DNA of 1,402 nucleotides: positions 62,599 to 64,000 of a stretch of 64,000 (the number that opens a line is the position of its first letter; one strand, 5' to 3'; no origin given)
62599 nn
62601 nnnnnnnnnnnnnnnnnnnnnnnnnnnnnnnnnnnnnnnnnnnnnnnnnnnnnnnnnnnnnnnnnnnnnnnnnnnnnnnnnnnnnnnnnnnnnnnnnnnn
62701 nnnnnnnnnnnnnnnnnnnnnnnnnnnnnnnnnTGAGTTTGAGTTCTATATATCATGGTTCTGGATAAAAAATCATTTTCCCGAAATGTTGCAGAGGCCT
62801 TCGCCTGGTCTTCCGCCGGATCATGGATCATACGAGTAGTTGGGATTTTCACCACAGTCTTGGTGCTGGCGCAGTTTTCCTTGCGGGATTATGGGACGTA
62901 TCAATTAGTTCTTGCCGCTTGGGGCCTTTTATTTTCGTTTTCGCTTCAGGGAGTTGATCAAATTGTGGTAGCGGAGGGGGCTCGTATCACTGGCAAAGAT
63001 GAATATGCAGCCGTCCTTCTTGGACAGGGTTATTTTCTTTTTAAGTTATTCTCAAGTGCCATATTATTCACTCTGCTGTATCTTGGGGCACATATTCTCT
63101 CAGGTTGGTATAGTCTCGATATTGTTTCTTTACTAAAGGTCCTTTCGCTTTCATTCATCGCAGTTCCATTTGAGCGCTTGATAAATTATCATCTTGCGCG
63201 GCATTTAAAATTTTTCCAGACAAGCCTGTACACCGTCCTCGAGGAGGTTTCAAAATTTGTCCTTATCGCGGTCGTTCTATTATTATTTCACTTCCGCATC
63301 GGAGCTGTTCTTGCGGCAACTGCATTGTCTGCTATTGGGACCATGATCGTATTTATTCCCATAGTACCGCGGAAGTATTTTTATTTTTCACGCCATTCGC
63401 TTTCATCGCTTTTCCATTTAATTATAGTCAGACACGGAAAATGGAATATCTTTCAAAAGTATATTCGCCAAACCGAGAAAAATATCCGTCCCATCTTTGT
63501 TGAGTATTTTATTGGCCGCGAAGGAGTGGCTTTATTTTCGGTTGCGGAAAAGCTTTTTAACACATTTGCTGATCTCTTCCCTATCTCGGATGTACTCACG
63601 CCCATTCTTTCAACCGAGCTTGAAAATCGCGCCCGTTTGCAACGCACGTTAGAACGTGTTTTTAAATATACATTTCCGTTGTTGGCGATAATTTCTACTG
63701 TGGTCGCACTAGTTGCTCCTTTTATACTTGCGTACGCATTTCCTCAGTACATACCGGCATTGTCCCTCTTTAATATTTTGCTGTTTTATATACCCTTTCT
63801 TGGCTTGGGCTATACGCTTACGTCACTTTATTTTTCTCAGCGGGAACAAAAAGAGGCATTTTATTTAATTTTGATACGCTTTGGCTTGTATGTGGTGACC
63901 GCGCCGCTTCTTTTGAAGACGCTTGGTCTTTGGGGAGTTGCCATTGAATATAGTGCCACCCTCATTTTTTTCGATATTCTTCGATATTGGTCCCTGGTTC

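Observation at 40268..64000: About 24-kb glycosylation island rich in bifunctional fusions, with three GT-C (ArnT/PMT-like) enzymes, immediately downstream of the Ser/Thr-rich surface-protein cluster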

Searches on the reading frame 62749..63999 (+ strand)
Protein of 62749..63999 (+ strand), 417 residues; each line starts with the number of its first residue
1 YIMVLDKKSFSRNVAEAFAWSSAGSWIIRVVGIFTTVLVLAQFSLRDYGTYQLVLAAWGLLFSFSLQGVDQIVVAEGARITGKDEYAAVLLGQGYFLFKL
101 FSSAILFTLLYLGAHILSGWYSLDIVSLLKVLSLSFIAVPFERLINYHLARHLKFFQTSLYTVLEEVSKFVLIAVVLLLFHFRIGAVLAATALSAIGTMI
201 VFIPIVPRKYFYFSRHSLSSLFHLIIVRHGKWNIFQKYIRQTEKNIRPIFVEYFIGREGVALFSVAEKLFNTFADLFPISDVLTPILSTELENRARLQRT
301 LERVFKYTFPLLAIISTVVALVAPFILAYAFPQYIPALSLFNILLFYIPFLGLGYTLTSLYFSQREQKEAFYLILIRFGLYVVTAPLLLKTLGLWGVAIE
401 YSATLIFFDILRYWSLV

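Call 6: search_protein_families(library=pfam, proteins=[window:62749-63999:+], max_evalue=0.01)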
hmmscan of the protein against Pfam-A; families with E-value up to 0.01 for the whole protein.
window:62749-63999:+ (417 aa): 2 families
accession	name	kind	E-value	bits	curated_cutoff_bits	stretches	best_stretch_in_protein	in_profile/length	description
PF13440.11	Polysacc_synt_3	-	2.3e-15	57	23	1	45-327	8-280/293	Polysaccharide biosynthesis protein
PF01943.22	Polysacc_synt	-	2.7e-07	30.8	28.2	1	18-288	5-271/274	Polysaccharide biosynthesis protein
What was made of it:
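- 62749..64000 (+): G20: Wzx-type (MOP) flippase, cut by the window end (full length 452 aa). Polysacc_synt_3 57 bits (call 6).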

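Call 13: search_protein_families(library=ncbifam, proteins=[window:62749-63999:+], max_evalue=0.01)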
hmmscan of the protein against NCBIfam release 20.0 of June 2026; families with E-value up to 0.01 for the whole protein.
window:62749-63999:+ (417 aa): 2 families
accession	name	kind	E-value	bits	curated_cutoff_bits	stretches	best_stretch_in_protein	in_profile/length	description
NF007773.0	PRK10459.1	equivalog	4.9e-13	48.9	273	1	12-417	5-403/492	MOP flippase family protein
NF047674.1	TeichurnBiosyTuaB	equivalog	4e-11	42.6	580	1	11-344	5-334/469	teichuronic acid biosynthesis protein TuaB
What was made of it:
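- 62749..64000 (+): MOP flippase and TuaB hits (call 13).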
